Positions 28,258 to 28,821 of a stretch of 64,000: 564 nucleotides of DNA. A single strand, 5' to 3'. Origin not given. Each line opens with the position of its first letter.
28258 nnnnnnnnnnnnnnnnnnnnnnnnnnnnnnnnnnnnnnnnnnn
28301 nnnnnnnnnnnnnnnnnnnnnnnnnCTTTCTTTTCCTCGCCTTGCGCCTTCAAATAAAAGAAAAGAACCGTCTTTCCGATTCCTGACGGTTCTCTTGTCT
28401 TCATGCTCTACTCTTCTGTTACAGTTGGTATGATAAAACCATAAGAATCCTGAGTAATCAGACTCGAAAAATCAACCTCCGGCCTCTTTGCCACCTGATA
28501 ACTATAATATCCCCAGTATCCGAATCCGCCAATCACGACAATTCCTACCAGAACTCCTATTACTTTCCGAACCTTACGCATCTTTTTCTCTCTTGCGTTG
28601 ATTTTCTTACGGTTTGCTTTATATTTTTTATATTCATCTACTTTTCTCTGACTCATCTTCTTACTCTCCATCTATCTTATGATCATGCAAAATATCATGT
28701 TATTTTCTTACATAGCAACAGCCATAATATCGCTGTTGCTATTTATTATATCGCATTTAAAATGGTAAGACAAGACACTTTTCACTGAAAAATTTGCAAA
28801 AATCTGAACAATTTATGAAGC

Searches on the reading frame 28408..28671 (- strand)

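Call 4: search_protein_families(library=pfam, proteins=[window:28408-28671:-], max_evalue=0.01)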
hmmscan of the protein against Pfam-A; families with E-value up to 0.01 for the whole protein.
window:28408-28671:- (87 aa): 0 families

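Call 5: search_protein_families(library=ncbifam, proteins=[window:28408-28671:-], max_evalue=0.1)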
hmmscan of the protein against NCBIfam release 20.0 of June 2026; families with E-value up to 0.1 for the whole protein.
window:28408-28671:- (87 aa): 1 family
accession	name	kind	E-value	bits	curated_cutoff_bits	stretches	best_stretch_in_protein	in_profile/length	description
NF046000.1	MAG1210_fam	subfamily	0.028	13.1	275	1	13-68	41-88/550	MAG1210 family protein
